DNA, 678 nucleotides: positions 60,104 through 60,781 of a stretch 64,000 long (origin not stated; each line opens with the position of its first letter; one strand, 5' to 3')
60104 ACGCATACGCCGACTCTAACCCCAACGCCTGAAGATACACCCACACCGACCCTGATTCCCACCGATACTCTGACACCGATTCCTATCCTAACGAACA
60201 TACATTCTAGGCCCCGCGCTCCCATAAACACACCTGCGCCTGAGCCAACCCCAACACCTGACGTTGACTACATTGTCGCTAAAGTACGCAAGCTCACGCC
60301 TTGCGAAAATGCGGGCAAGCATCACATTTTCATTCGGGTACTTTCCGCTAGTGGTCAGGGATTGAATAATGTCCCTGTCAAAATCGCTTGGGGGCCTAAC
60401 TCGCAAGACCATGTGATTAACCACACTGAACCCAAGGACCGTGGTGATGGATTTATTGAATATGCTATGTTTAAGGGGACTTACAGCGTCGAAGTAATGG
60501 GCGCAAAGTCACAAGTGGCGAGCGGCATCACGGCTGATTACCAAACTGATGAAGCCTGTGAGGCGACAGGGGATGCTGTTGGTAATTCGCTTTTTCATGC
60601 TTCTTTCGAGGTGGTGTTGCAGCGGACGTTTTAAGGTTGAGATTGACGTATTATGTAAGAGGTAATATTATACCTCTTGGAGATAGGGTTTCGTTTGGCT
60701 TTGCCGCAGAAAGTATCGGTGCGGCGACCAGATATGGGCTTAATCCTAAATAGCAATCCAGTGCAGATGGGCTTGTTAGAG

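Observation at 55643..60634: Three-gene cluster of membrane proteins sharing a novel C-terminal extracytoplasmic domain; one member carries four cytoplasmic cNMP-binding domains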

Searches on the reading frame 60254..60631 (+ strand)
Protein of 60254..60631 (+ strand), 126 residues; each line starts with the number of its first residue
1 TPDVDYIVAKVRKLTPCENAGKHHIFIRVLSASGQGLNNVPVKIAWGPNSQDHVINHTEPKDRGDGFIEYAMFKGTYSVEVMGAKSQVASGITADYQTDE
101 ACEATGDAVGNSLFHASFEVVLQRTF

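Call 12: find_homologous_proteins(query=window:60257-60631:+)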
Query seq(125 aa) (125 aa): 18 proteins with E <= 0.001 among 21 candidates.
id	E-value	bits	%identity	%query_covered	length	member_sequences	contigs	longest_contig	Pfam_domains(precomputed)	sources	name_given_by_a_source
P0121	1.4e-56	208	75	95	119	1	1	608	-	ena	-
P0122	1.4e-56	208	78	96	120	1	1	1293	-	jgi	jgi:hypothetical protein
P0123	1.2e-53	198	67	100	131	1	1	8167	-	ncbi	ncbi:MAG: hypothetical protein D6796_05520, partial [Caldilineae bacterium]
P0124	1.2e-49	185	69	93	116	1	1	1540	-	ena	-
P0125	3.9e-35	138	54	96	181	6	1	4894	-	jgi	jgi:hypothetical protein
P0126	4.5e-31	125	51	96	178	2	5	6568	-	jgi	jgi:hypothetical protein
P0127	6.4e-31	125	50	97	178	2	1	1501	-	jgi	-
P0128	1.1e-30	124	50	97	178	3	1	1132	-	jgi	-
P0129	1.0e-29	121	52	94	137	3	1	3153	-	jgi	jgi:hypothetical protein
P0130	3.3e-29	119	50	100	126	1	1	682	-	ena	-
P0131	2.3e-28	116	48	98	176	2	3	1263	-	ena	-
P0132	3.6e-27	113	50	94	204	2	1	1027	PF13517.13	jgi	jgi:hypothetical protein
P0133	3.7e-27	113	47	96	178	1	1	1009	-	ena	-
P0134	8.7e-26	108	72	58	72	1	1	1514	-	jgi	jgi:hypothetical protein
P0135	9.2e-26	108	53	84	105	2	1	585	-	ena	-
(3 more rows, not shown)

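Call 36: search_solved_structures(query=A2, max_evalue=1)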
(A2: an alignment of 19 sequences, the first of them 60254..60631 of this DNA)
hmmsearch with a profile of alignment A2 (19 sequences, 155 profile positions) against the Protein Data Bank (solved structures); distinct sequences matched with E-value up to 1: 7.
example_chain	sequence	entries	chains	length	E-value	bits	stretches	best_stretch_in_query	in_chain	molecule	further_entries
6d2w_A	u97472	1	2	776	0.21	14.2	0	64-118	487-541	Aryl-phospho-beta-D-glucosidase BglC, GH1 family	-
5d9m_A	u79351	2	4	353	0.25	14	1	64-119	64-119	B-1,4-endoglucanase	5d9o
3vdh_A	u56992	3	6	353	0.25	14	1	64-119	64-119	B-1,4-endoglucanase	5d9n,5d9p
1k85_A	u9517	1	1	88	0.52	12.9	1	88-140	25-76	CHITINASE A1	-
5h0w_A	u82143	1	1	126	0.53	12.9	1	54-143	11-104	Transthyretin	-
5h0y_A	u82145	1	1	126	0.57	12.8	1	54-143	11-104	Transthyretin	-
3md3_A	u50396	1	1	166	0.74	12.4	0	49-86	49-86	Nuclear and cytoplasmic polyadenylated RNA-binding protein PUB1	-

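Call 40: search_protein_representatives(alignment_id=A2)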
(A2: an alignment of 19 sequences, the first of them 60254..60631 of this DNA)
Query: 19 sequences, 155 profile positions. Proteins with E-value up to 0.001 (for the whole library): 559; up to 1e-10: 121; up to 1e-30: 37. The best 150 are listed.
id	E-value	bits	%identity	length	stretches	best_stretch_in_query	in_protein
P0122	2.7e-59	215.3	-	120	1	37-155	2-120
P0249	8.7e-58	210.4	-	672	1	18-154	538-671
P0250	5.2e-56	204.6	-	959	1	12-154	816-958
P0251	1.2e-55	203.4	-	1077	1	18-154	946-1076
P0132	2.4e-55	202.4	-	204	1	14-154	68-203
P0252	3.6e-55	201.9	-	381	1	21-154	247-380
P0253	1.6e-53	196.6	-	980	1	16-154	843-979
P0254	3.9e-52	192.0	-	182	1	8-153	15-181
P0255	5.0e-52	191.7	-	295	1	17-155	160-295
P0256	3.6e-51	188.9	-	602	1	20-155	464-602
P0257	1.2e-50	187.1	-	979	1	18-154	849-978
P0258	8.2e-49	181.2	-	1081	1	17-154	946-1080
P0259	1.7e-48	180.2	-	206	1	18-154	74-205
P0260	2.2e-47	176.6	-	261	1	15-154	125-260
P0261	9.7e-46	171.3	-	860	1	23-154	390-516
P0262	9.4e-44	164.8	-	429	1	25-153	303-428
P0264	1.3e-42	161.1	-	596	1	27-154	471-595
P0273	4.0e-37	143.3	-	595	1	33-154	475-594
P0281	9.4e-32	125.8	-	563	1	38-153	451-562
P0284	1.9e-30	121.6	-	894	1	24-153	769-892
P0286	8.4e-30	119.5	-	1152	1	27-154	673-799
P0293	2.2e-28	114.9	-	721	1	29-154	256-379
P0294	2.3e-28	114.8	-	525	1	23-154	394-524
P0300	1.5e-26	108.9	-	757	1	30-153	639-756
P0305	2.9e-25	104.8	-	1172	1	29-154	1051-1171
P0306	5.0e-23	97.5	-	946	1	38-153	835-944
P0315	2.4e-21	92.0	-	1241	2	31-154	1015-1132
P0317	7.7e-21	90.4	-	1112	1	33-154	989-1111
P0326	1.7e-18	82.7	-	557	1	20-154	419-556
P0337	4.3e-16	74.9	-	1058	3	32-154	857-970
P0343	3.7e-14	68.7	-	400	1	32-155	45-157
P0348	1.1e-12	63.9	-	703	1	31-153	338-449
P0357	8.6e-12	61.0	-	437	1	29-154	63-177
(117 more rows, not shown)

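Call 44: search_protein_families(library=pfam, proteins=[P0249, P0261, P0286, P0305, P0264, P0284, P0300, P0315, P0317, P0326], max_evalue=0.001)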
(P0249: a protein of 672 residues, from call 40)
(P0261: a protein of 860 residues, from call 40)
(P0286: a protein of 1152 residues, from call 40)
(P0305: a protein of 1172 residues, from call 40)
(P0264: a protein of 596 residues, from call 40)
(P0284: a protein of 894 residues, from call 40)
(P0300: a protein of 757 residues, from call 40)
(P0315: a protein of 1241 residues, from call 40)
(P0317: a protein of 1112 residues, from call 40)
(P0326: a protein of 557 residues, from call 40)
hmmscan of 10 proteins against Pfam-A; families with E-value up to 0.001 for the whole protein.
P0249 (672 aa): 4 families
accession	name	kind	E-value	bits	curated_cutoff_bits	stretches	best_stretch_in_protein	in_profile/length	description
PF13517.12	FG-GAP_3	-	1.5e-39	134.8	26.9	5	397-457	1-61/61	FG-GAP-like repeat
PF01839.29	FG-GAP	-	5.5e-13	48.9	22.1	0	391-419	3-35/37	FG-GAP repeat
PF24435.1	RRM_NFXL1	-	1.8e-08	34.6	27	0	392-422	16-46/80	NFXL1 RRM-like domain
PF13205.12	Big_5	-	1.3e-07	32.7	23.6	1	74-167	10-104/105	Bacterial Ig-like domain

P0261 (860 aa): 4 families
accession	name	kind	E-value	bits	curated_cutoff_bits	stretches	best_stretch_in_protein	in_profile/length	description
PF13490.11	zf-HC2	-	3.2e-06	27.6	22.2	1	8-32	8-32/35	Putative zinc-finger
PF08666.17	SAF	-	4.4e-06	27.6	21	1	181-241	2-62/63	SAF domain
PF02449.21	Glyco_hydro_42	-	1.4e-05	25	21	1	537-591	12-67/376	Beta-galactosidase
PF00150.24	Cellulase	-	5e-05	23.4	23.5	1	538-684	24-169/272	Cellulase (glycosyl hydrolase family 5)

P0286 (1152 aa): 3 families
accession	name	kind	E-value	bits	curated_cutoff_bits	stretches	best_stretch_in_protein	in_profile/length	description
PF00150.24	Cellulase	-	1.9e-13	51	23.5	2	825-980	21-174/272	Cellulase (glycosyl hydrolase family 5)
PF02449.21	Glyco_hydro_42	-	2.2e-10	40.9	21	1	338-396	8-67/376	Beta-galactosidase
PF00331.26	Glyco_hydro_10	-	1.5e-06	28.1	22.1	0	360-446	44-129/311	Glycosyl hydrolase family 10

P0305 (1172 aa): 3 families
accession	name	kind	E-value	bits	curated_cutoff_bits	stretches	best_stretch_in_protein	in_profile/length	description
PF00150.24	Cellulase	-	7.7e-12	45.7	23.5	2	344-502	15-174/272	Cellulase (glycosyl hydrolase family 5)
PF02449.21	Glyco_hydro_42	-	9.8e-08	32.2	21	1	726-784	12-73/376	Beta-galactosidase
PF13490.11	zf-HC2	-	5.4e-05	23.6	22.2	1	8-35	8-35/35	Putative zinc-finger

P0264 (596 aa): 5 families
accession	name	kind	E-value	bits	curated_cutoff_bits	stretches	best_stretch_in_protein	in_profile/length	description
PF13620.12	CarboxypepD_reg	-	3.1e-22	79.1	32.3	2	215-268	4-62/82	Carboxypeptidase regulatory-like domain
PF13715.12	CarbopepD_reg_2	-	2.4e-12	47.2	32.2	1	215-262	3-52/88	CarboxypepD_reg-like domain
PF17210.9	SdrD_B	-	2.6e-09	37.7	29.7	0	219-267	18-71/112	SdrD B-like domain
PF00404.24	Dockerin_1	-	2.3e-05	25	22.9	1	113-156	1-51/57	Dockerin type I domain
PF17802.7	SpaA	-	0.00084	19.9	23.1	0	221-259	11-57/91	Prealbumin-like fold domain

P0284 (894 aa): 2 families
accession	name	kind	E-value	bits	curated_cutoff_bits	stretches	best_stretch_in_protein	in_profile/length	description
PF01229.23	Glyco_hydro_39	-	4.2e-06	26.3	26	1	224-366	151-291/472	Glycosyl hydrolases family 39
PF00150.24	Cellulase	-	0.00012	22.1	23.5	1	225-338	124-231/272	Cellulase (glycosyl hydrolase family 5)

P0300 (757 aa): 2 families
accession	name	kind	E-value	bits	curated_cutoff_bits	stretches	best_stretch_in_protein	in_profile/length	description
PF18986.5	DUF5719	-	2.4e-08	33.9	26.2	0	282-468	49-240/319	Family of unknown function (DUF5719)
PF13620.12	CarboxypepD_reg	-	3.2e-06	27.8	32.3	0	548-589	2-43/82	Carboxypeptidase regulatory-like domain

P0315 (1241 aa): 10 families
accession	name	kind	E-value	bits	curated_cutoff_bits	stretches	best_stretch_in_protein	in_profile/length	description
PF13620.12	CarboxypepD_reg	-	2.1e-44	150.2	32.3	4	816-890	1-79/82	Carboxypeptidase regulatory-like domain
PF17210.9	SdrD_B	-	1.6e-12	48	29.7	0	833-868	28-64/112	SdrD B-like domain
PF13715.12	CarbopepD_reg_2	-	1.3e-11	44.8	32.2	1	817-886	1-70/88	CarboxypepD_reg-like domain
PF14686.12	fn3_3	-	2.7e-09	37.1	24.4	0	841-867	17-50/75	Polysaccharide lyase family 4, domain II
PF17802.7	SpaA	-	8.9e-08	32.6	23.1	0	839-866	27-56/91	Prealbumin-like fold domain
PF09430.16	EMC7_beta-sandw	-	2.5e-07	31.4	26.6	0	832-870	10-47/122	ER membrane protein complex subunit 7, beta-sandwich domain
PF23193.1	NOMO_3rd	-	4.4e-07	30.4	27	0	762-786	60-84/120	NOMO third transthyretin-like domain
PF00775.27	Dioxygenase_C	-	5.4e-07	29.7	27.3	0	404-430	76-102/182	Dioxygenase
PF10670.15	DUF4198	-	0.00093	19.8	34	0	805-869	136-206/209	Domain of unknown function (DUF4198)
PF07495.19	Y_Y_Y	-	0.00096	19.5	26.6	0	485-510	19-43/65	Y_Y_Y domain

P0317 (1112 aa): 3 families
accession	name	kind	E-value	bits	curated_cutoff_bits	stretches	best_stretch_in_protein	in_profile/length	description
PF01833.30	TIG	-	9.5e-09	35.6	20.9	1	104-159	30-84/84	IPT/TIG domain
PF13620.12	CarboxypepD_reg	-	1.7e-06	28.7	32.3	1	717-791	4-81/82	Carboxypeptidase regulatory-like domain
PF01229.23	Glyco_hydro_39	-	1.5e-05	24.4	26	1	394-469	151-226/472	Glycosyl hydrolases family 39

P0326 (557 aa): 1 family
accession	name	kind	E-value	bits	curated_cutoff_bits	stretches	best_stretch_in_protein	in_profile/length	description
PF00052.24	Laminin_B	-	5.9e-23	81.7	22.4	1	90-204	2-121/136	Laminin B (Domain IV)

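Call 45: search_protein_families(library=pfam, proteins=[P0306, P0281, P0273, P0294, P0337, P0348, P0343, P0357, P0293, P0262], max_evalue=0.001)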
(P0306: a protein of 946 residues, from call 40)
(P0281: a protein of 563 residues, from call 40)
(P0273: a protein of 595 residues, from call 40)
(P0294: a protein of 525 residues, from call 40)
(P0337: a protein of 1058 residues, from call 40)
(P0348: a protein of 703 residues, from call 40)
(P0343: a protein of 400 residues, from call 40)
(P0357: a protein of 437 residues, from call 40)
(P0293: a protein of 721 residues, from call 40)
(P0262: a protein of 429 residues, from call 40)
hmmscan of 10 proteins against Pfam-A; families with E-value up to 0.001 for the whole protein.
P0306 (946 aa): 3 families
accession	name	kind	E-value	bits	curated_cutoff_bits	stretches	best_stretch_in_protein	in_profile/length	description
PF13620.12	CarboxypepD_reg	-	2.9e-09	37.6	32.3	1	576-635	2-62/82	Carboxypeptidase regulatory-like domain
PF00150.24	Cellulase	-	3.6e-05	23.8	23.5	1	225-339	124-232/272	Cellulase (glycosyl hydrolase family 5)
PF01229.23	Glyco_hydro_39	-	5.8e-05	22.5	26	1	224-367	151-292/472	Glycosyl hydrolases family 39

P0281 (563 aa): 5 families
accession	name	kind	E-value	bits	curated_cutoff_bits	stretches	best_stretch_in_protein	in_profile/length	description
PF13620.12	CarboxypepD_reg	-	1.7e-17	64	32.3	1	198-262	1-68/82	Carboxypeptidase regulatory-like domain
PF13715.12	CarbopepD_reg_2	-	9.2e-09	35.7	32.2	0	53-106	2-60/88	CarboxypepD_reg-like domain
PF02369.22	Big_1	-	1.7e-05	25.3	34.9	0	197-235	19-62/93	Bacterial Ig-like domain (group 1)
PF00404.24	Dockerin_1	-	2.7e-05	24.7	22.9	0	124-145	1-22/57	Dockerin type I domain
PF17210.9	SdrD_B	-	9.8e-05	23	29.7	0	205-253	18-68/112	SdrD B-like domain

P0273 (595 aa): 2 families
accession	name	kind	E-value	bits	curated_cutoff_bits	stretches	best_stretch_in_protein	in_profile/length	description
PF13620.12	CarboxypepD_reg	-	4.1e-13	49.9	32.3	1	223-292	2-72/82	Carboxypeptidase regulatory-like domain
PF13715.12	CarbopepD_reg_2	-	0.00039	20.8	32.2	0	224-279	2-56/88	CarboxypepD_reg-like domain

P0294 (525 aa): 3 families
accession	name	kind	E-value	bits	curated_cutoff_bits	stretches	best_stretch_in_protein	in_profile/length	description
PF02449.21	Glyco_hydro_42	-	2.3e-06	27.7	21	1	66-120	12-67/376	Beta-galactosidase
PF00331.26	Glyco_hydro_10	-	3.5e-05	23.6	22.1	1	84-205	44-165/311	Glycosyl hydrolase family 10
PF00150.24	Cellulase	-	0.00012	22.2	23.5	1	65-212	22-168/272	Cellulase (glycosyl hydrolase family 5)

P0337 (1058 aa): 1 family
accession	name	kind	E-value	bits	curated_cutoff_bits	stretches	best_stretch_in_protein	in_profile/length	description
PF01471.23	PG_binding_1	-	7.4e-17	61.7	23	1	327-384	1-57/57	Putative peptidoglycan binding domain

P0348 (703 aa): 1 family
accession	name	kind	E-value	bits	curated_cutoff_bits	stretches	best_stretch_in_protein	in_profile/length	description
PF01510.30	Amidase_2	-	1.5e-28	100.2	26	1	478-606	5-130/131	N-acetylmuramoyl-L-alanine amidase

P0343 (400 aa): 0 families

P0357 (437 aa): 2 families
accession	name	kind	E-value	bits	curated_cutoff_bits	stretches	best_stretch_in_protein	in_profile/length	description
PF13620.12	CarboxypepD_reg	-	9.7e-06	26.3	32.3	0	188-238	2-58/82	Carboxypeptidase regulatory-like domain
PF09430.16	EMC7_beta-sandw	-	0.00022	21.8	26.6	0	196-247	8-58/122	ER membrane protein complex subunit 7, beta-sandwich domain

P0293 (721 aa): 5 families
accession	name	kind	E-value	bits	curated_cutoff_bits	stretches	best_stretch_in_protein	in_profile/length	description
PF08666.17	SAF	-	3.1e-12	47.3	21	1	193-253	2-62/63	SAF domain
PF00150.24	Cellulase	-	2.6e-06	27.6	23.5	1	400-546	22-167/272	Cellulase (glycosyl hydrolase family 5)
PF13144.11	ChapFlgA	-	1.7e-05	25.3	23.8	1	194-256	3-63/122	Chaperone for flagella basal body P-ring formation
PF13490.11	zf-HC2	-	0.00023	21.6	22.2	1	10-26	10-26/35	Putative zinc-finger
PF02449.21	Glyco_hydro_42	-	0.00069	19.5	21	0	404-455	15-67/376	Beta-galactosidase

P0262 (429 aa): 1 family
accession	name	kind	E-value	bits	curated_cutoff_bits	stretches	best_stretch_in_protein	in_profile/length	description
PF13620.12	CarboxypepD_reg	-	1.8e-09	38.2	32.3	1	36-105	2-74/82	Carboxypeptidase regulatory-like domain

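Call 71: search_protein_families(library=pfam, alignment_id=A2, max_evalue=1)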
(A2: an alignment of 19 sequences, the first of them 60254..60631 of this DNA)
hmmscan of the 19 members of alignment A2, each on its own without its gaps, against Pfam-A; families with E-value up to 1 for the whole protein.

A. member 1, window:60254-60631:+ (126 aa): 1 family
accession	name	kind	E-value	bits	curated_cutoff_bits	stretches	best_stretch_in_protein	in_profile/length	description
PF14299.13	PP2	-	0.052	14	25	1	20-74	58-114/148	Phloem protein 2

B. families by the number of members that match (of 19 scanned): 16 families
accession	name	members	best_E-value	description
PF13620.12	CarboxypepD_reg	7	0.00021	Carboxypeptidase regulatory-like domain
PF24025.1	Ig_DR_A0283-like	7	0.00026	DR_A0283-like, Ig-like domain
PF17210.9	SdrD_B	7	0.00038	SdrD B-like domain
PF02369.22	Big_1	6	0.0017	Bacterial Ig-like domain (group 1)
PF10518.14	TAT_signal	5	0.0026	TAT (twin-arginine translocation) pathway signal sequence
PF24107.1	DUF7382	3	0.0047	Domain of unknown function (DUF7382)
PF21876.2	STIV_turret_2nd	2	0.011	C381 turret protein 2nd galactose-binding domain-like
PF17789.7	MG4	2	0.035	Macroglobulin domain MG4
PF13517.12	FG-GAP_3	1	5.3e-07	FG-GAP-like repeat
PF01839.29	FG-GAP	1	0.013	FG-GAP repeat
PF14299.13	PP2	1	0.052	Phloem protein 2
PF00630.25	Filamin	1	0.12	Filamin/ABP280 repeat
PF21172.3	CueP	1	0.15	Periplasmic copper-binding protein CueP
PF24547.1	DUF7601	1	0.18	Domain of unknown function (DUF7601)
PF19077.6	Big_13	1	0.25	Bacterial Ig-like domain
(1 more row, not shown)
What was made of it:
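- On CarboxypepD_reg / transthyretin-like superfamily (for Y): The best hit among 19 family members is E 2e-4, below threshold (call 71).
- Closest known: Carboxypeptidase-regulatory-like / transthyretin-like / CnaB beta-sandwich domains. Same: Some Y family members give sub-threshold sequence hits (call 71).
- A single member shows a very weak CueP hit (call 71).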

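Call 76: list_cluster_members(proteins=[P0261, P0286, P0305, P0249, P0264, P0284, P0315, P0337, P0348, P0343])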
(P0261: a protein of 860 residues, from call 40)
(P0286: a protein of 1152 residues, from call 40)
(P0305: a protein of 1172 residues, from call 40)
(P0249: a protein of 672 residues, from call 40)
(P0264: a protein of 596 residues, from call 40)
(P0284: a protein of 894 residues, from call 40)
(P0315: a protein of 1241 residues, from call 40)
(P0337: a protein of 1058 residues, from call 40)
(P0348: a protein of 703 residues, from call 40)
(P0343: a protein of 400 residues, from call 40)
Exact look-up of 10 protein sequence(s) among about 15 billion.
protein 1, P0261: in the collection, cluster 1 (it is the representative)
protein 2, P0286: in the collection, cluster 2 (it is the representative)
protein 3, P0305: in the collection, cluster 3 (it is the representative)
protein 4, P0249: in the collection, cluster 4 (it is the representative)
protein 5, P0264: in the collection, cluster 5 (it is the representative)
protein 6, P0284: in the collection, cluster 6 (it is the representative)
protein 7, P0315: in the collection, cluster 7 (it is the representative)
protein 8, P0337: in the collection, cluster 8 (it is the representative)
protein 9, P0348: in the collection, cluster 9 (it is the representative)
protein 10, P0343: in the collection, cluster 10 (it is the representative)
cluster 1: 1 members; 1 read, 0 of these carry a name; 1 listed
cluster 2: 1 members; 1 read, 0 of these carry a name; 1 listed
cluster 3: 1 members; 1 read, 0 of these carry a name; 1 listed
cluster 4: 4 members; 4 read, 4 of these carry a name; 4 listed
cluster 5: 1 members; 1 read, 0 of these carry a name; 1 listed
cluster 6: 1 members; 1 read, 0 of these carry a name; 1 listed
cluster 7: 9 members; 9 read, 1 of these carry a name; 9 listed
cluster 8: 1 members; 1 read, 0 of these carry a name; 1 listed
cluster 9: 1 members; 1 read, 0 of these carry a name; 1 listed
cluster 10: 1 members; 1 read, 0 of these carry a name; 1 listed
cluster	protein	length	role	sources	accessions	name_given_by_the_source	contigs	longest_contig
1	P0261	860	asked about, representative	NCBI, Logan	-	-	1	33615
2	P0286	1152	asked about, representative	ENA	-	-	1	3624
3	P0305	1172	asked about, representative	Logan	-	-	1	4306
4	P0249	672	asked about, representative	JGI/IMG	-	hypothetical protein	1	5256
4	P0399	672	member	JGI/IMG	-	hypothetical protein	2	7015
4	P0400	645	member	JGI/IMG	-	hypothetical protein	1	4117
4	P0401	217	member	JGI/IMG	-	hypothetical protein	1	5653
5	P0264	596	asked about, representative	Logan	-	-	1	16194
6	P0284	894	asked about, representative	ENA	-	-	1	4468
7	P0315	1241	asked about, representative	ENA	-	-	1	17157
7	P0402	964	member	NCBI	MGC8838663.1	MAG: carboxypeptidase regulatory-like domain-containing protein, partial [Anaerolineae ...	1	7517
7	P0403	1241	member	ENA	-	-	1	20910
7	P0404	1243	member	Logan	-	-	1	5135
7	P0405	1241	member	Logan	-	-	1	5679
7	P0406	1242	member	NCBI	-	-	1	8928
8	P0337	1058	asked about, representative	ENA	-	-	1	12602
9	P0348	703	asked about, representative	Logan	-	-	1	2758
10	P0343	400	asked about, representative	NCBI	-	-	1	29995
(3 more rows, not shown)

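Call 77: search_protein_families(library=pfam, alignment_id=A5, max_evalue=0.0001)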
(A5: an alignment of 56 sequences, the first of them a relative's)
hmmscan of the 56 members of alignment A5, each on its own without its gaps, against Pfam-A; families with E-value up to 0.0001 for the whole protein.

A. member 1, P0249 (672 aa): 4 families
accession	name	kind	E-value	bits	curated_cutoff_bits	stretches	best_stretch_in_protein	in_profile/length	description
PF13517.12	FG-GAP_3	-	1.5e-39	134.8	26.9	5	397-457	1-61/61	FG-GAP-like repeat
PF01839.29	FG-GAP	-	5.5e-13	48.9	22.1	0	391-419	3-35/37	FG-GAP repeat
PF24435.1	RRM_NFXL1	-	1.8e-08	34.6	27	0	392-422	16-46/80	NFXL1 RRM-like domain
PF13205.12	Big_5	-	1.3e-07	32.7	23.6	1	74-167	10-104/105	Bacterial Ig-like domain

B. families by the number of members that match (of 56 scanned): 40 families (the first 25 are shown)
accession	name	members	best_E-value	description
PF13620.12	CarboxypepD_reg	13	2.1e-44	Carboxypeptidase regulatory-like domain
PF00150.24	Cellulase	6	1.9e-13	Cellulase (glycosyl hydrolase family 5)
PF17210.9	SdrD_B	6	1.6e-12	SdrD B-like domain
PF13715.12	CarbopepD_reg_2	4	2.4e-12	CarboxypepD_reg-like domain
PF02449.21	Glyco_hydro_42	4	2.2e-10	Beta-galactosidase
PF09430.16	EMC7_beta-sandw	3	1.7e-19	ER membrane protein complex subunit 7, beta-sandwich domain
PF08666.17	SAF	3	3.2e-13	SAF domain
PF01229.23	Glyco_hydro_39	3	4.2e-06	Glycosyl hydrolases family 39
PF11860.13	Muramidase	2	4.5e-41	N-acetylmuramidase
PF01551.29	Peptidase_M23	2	3.3e-30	Peptidase family M23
PF08239.17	SH3_3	2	2e-15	Bacterial SH3 domain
PF00331.26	Glyco_hydro_10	2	1.5e-06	Glycosyl hydrolase family 10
PF13144.11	ChapFlgA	2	1.6e-06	Chaperone for flagella basal body P-ring formation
PF13490.11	zf-HC2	2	3.2e-06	Putative zinc-finger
PF00404.24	Dockerin_1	2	2.3e-05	Dockerin type I domain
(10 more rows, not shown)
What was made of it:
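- Closest known: Carboxypeptidase-regulatory-like / transthyretin-like / CnaB beta-sandwich domains. Same: Both occur as extracellular accessory modules of surface proteins and glycan-active enzymes (calls 44, 45, 77).
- Y is fused to GH5/39/42/10-like domains, Muramidase, M23, Amidase_2, LysM, SH3_3, PG_binding_1, dockerin and zf-HC2+SAF anti-sigma proteins (calls 44, 45, 77). In multidomain relatives a recognised catalytic domain is already present next to Y (calls 44, 45, 77), which is typical of accessory modules.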

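Call 79: search_protein_families(library=phrogs, proteins=[window:60254-60631:+, P0343, P0357, P0348, P0337], max_evalue=0.001)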
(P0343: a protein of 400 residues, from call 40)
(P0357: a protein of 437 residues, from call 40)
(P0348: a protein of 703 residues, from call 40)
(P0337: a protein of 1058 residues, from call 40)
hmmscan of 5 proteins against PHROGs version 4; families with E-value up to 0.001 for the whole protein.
window:60254-60631:+ (126 aa): 0 families

P0343 (400 aa): 0 families

P0357 (437 aa): 0 families

P0348 (703 aa): 13 families
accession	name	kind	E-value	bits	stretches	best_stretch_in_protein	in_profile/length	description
phrog_19265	-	unknown function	2.1e-24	87.7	1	462-612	8-151/293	-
phrog_1493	-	lysis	1.1e-17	65.3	1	471-607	27-153/394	endolysin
phrog_1794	-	lysis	2.2e-17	64.5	1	469-601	46-175/336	amidase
phrog_833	-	lysis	7.3e-15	56.4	1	477-592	29-144/294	endolysin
phrog_670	-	lysis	1.9e-13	51.2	1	470-606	104-234/596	endolysin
phrog_9611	-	lysis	5.7e-13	50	1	475-591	20-143/246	endolysin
phrog_14048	-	lysis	1.5e-12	48.8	1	468-580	17-132/305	endolysin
phrog_7698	-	lysis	6.1e-11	43.7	1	470-583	16-125/316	endolysin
phrog_2338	-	lysis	1.7e-10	41.8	1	469-592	18-141/346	endolysin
phrog_3393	-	lysis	7e-07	30.3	1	469-583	15-129/342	endolysin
phrog_822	-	lysis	6.9e-06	27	1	512-606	60-146/215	amidase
phrog_4018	-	lysis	1.9e-05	25.6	1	507-622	58-155/285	amidase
phrog_7470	-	lysis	0.00012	22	1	504-618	395-492/532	amidase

P0337 (1058 aa): 4 families
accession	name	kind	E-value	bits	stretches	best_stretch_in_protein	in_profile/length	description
phrog_1493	-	lysis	1.8e-15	58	1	314-388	226-309/394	endolysin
phrog_2649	-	lysis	1.2e-09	39.5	1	321-389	174-240/261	endolysin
phrog_1224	-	head and packaging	7.4e-09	36.3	1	327-388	9-68/438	endolysin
phrog_17214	-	lysis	8.4e-06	26.6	1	325-389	248-317/322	endolysin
